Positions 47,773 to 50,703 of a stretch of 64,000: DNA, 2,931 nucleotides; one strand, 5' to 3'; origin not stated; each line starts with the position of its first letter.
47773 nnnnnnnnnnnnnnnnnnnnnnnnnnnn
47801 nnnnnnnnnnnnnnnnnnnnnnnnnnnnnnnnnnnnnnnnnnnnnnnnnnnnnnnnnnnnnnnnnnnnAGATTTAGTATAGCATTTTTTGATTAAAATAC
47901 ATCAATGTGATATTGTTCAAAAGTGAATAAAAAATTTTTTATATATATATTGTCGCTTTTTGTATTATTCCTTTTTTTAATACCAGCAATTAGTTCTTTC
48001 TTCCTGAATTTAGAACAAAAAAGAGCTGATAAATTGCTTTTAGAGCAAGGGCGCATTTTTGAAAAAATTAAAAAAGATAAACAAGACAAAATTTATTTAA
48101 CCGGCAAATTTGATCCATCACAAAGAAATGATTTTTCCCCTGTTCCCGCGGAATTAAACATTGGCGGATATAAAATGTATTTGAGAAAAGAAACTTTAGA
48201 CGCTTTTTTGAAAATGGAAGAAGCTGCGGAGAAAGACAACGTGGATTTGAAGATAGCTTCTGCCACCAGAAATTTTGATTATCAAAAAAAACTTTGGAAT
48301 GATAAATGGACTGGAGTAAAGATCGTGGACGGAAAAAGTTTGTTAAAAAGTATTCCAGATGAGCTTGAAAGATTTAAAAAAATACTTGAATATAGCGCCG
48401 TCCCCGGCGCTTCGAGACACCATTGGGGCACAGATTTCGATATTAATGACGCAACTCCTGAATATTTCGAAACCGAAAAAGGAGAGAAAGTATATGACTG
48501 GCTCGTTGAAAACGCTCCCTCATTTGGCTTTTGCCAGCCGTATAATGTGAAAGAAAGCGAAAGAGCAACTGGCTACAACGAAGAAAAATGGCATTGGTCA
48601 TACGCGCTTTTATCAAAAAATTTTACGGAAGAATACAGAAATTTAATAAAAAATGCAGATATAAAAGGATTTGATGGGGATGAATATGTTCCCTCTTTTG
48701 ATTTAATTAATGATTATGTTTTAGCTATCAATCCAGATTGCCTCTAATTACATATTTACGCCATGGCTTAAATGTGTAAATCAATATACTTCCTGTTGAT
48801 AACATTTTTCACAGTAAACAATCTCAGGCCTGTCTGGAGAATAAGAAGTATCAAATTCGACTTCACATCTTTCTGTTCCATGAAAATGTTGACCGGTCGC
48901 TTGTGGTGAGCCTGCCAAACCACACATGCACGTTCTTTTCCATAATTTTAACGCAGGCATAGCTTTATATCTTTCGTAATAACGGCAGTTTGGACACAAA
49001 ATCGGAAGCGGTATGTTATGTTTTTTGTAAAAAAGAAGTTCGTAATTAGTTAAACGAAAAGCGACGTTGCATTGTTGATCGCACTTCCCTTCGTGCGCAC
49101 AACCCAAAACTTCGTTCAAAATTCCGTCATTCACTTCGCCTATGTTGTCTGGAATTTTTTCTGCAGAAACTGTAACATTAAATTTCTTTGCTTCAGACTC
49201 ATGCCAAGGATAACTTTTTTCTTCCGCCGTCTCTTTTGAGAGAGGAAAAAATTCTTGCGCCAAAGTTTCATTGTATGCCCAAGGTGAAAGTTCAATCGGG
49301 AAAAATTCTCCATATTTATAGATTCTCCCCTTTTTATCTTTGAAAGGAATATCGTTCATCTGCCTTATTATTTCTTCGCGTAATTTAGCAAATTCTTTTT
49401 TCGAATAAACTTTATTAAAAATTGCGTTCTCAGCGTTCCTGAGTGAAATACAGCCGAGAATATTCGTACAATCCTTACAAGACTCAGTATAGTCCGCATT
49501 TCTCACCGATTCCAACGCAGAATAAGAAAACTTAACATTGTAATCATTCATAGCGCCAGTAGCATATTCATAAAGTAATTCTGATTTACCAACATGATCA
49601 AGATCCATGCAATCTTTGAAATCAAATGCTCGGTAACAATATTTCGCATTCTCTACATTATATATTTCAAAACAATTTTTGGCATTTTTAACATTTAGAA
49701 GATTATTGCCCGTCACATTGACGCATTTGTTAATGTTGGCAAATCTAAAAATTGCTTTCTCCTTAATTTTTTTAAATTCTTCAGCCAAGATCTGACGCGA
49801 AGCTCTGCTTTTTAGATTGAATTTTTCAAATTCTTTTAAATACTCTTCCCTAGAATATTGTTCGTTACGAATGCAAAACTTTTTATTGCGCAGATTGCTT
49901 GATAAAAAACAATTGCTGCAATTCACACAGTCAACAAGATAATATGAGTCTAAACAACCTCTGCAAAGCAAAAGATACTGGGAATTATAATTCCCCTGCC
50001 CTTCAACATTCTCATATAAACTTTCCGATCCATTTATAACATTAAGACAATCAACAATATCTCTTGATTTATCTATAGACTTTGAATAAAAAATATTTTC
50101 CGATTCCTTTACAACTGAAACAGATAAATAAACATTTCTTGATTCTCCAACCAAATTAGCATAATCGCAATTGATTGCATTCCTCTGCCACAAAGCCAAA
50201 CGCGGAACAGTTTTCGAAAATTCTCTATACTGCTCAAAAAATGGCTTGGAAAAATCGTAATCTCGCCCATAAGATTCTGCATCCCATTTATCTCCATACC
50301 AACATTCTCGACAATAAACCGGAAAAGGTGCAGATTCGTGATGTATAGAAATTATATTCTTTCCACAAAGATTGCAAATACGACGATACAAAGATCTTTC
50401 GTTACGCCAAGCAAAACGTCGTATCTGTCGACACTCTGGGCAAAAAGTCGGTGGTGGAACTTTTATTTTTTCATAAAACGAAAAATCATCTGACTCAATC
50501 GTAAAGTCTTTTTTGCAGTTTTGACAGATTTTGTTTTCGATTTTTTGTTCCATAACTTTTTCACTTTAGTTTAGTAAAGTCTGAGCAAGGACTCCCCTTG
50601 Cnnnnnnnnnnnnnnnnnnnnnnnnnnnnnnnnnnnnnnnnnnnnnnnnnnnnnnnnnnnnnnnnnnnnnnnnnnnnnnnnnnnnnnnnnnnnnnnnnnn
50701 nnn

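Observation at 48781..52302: Second tandem pair of the same cysteine-rich family (paralogues 3 and 4) on the opposite strand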

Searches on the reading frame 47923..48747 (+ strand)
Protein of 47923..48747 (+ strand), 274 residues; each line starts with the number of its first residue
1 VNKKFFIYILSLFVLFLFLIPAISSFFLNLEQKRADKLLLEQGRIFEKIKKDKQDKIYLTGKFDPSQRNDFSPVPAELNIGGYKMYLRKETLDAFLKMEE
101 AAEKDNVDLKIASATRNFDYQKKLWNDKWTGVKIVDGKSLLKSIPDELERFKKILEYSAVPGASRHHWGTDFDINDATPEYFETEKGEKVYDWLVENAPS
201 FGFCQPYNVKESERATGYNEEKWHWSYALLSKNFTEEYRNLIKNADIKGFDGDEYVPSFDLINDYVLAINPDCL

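Call 17: search_protein_families(library=pfam, proteins=[window:47923-48747:+], max_evalue=0.001)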
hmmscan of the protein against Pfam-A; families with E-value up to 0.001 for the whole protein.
window:47923-48747:+ (274 aa): 1 family
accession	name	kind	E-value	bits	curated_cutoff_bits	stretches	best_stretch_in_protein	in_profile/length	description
PF02557.22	VanY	-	5.3e-34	117.3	25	1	85-228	2-130/132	D-alanyl-D-alanine carboxypeptidase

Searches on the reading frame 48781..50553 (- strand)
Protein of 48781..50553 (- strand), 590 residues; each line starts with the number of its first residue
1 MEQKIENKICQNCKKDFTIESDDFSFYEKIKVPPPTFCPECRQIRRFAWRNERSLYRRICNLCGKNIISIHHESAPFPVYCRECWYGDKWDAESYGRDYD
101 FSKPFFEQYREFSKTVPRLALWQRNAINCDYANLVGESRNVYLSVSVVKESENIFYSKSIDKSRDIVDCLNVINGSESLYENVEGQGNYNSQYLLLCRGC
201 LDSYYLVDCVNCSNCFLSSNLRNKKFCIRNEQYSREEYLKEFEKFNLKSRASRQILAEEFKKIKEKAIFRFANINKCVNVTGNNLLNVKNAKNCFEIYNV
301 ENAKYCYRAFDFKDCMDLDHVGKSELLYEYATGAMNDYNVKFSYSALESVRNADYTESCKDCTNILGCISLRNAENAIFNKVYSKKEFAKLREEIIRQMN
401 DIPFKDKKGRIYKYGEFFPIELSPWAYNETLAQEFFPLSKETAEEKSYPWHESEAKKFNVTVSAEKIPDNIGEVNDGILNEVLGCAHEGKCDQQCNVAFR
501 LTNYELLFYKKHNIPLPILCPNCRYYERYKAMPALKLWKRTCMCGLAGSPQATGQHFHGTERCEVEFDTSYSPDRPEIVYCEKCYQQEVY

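Call 7: search_protein_families(library=pfam, proteins=[window:48781-50553:-], max_evalue=1)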
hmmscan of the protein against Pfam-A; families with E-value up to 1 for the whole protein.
window:48781-50553:- (590 aa): 1 family
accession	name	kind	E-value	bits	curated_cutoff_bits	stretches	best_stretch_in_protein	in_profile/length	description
PF09723.15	Zn_ribbon_8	-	0.62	10.6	34.4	1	10-43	8-34/41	Zinc ribbon domain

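Call 8: search_protein_families(library=ncbifam, proteins=[window:48781-50553:-], max_evalue=1)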
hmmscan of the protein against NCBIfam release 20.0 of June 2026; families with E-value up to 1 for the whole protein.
window:48781-50553:- (590 aa): 1 family
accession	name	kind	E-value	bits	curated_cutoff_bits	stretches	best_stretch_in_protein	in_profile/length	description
NF040826.1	lxa_BCAM0308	equivalog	0.18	11.5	100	0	13-45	29-59/153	BCAM0308 family protein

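Call 42: search_protein_families(library=padloc, proteins=[window:48781-50553:-], max_evalue=1)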
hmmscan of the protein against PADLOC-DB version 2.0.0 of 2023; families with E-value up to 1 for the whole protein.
window:48781-50553:- (590 aa): 0 families

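Call 43: search_protein_families(library=phrogs, proteins=[window:48781-50553:-], max_evalue=1)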
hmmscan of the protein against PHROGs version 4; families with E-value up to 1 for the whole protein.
window:48781-50553:- (590 aa): 5 families
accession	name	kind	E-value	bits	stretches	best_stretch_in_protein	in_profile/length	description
phrog_15341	-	unknown function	0.028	14.8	2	184-229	23-68/276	-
phrog_9584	-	unknown function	0.036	15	0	3-17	2-16/59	-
phrog_2368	-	unknown function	0.054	14.7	1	216-288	10-82/98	-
phrog_15021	-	unknown function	0.11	13.6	0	120-140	17-37/80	-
phrog_9336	-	unknown function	0.29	11.9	0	24-58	155-188/198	-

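Call 108: predict_structure(alignment_id=A6)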
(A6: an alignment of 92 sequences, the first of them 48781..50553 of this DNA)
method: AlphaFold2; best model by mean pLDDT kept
length: 590 residues; sequences in the alignment: 92
mean_pLDDT: 91.7   pTM: 0.92
mean pLDDT of the five models: 91.7, 89.2, 88.7, 88.2, 86.2
residues with pLDDT >= 90: 451; 70-90: 95; 50-70: 44; < 50: 0
segments of 3 or more residues with pLDDT < 50: none
pLDDT, mean of each block of 10 residues (from residue 1): 91 97 97 98 98 94 98 97 96 98 98 98 90 87 67 68 72 70 67 75 89 88 94 97 94 94 91 94 96 96 96 97 97 91 96 98 98 98 98 98 98 98 97 95 97 90 98 97 96 91 93 95 91 93 79 70 93 92 89
secondary structure, 60 per line:
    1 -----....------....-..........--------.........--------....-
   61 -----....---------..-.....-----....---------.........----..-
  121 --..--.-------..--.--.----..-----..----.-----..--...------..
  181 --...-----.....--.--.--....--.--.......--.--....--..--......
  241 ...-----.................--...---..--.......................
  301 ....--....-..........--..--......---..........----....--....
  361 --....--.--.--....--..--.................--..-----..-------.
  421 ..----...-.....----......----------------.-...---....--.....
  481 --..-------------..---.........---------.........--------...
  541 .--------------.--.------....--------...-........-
elements in order: E6-9 E16-19 H21-30 H39-47 E56-59 E66-69 H82-86 H92-95 H105-113 E170-172 E183-185 E191-195 E204-207 E213-219 E225-228 H235-243 H250-265 E268-270 E278-304 E307-310 E312-321 E328-333 E337-346 E351-354 E357-360 E363-366 E375-378 H385-401 H431-435 H440-445 H476-480 H503-511 H521-529 E538-541 E566-569 E578-580 H582-589

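Call 113: fold_search(model_id=the predicted structure, library=pdb)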
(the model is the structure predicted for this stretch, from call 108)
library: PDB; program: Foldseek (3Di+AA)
matches with E <= 10: 178; with E <= 0.001: 0
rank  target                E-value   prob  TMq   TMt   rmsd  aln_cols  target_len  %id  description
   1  4e79_A                3.0e-02  0.09  0.08  0.10  19.8       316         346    7  Structure of LpxD from Acinetobacter baumannii at 2.66A resolution (P4322 form) (released 2013-01-16)
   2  9dqf                  3.1e-02  0.11  0.07  0.09  17.2       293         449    9  Crystal structure of bifunctional GlmU from Staphylococcus aureus NCTC 8325 complexed with acetyl CoA and citrate (released 2025-05-14)
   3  9dr4                  8.4e-02  0.08  0.08  0.09  17.2       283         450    7  Crystal structure of bifunctional GlmU from Staphylococcus aureus NCTC 8325 complexed with UTP, CoA and Glc 1-P (released 2025-05-14)
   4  2iu8_A                1.0e-01  0.06  0.08  0.11  17.7       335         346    8  Chlamydia trachomatis LpxD with 25mM UDPGlcNAc (Complex I) (released 2007-02-20)
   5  8iuf_G3               1.2e-01  0.16  0.10  0.17  13.6       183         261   12  Cryo-EM structure of Euglena gracilis super-complex I+III2+IV, composite (released 2024-02-28)
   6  4ihg_D                1.3e-01  0.07  0.08  0.11  19.4       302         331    7  Chasing Acyl Carrier Protein Through a Catalytic Cycle of Lipid A Production (released 2013-11-13)
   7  4eaa                  1.5e-01  0.10  0.08  0.14  14.1       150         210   11  X-ray crystal structure of the H141N mutant of perosamine N-acetyltransferase from Caulobacter crescentus in complex wit (released 2012-04-04)
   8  4eab                  1.6e-01  0.12  0.08  0.16  14.2       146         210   12  X-ray crystal structure of the H141A mutant of GDP-perosamine N-acetyl transferase from Caulobacter crescentus in comple (released 2012-04-04)
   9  3fww                  2.0e-01  0.06  0.08  0.10  16.6       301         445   10  The crystal structure of the bifunctional N-acetylglucosamine-1-phosphate uridyltransferase/glucosamine-1-phosphate acet (released 2009-03-24)
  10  1m8n_A                2.1e-01  0.13  0.07  0.20   9.4       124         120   11  Choristoneura Fumiferana (Spruce Budworm) Antifreeze Protein Isoform 501 (released 2002-09-18)
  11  4ac3                  2.1e-01  0.06  0.08  0.09  17.1       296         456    9  S.pneumoniae GlmU in complex with an antibacterial inhibitor (released 2012-02-15)
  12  1g95                  2.4e-01  0.05  0.07  0.09  18.3       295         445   11  CRYSTAL STRUCTURE OF S.PNEUMONIAE GLMU, APO FORM (released 2001-05-22)
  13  6ued                  2.6e-01  0.03  0.06  0.09  17.8       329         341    7  Apo Pseudomonas aeruginosa LpxD Structure (released 2019-11-13)
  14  6ive_B                3.1e-01  0.08  0.08  0.16  14.2       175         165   10  Molecular structure of a thermostable and a Zinc ion binding gamma-class carbonic anhydrase (released 2019-04-03)
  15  6sc4_A                3.3e-01  0.09  0.08  0.17  11.7       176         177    8  Gamma-Carbonic Anhydrase from the Haloarchaeon Halobacterium sp. (released 2020-04-22)
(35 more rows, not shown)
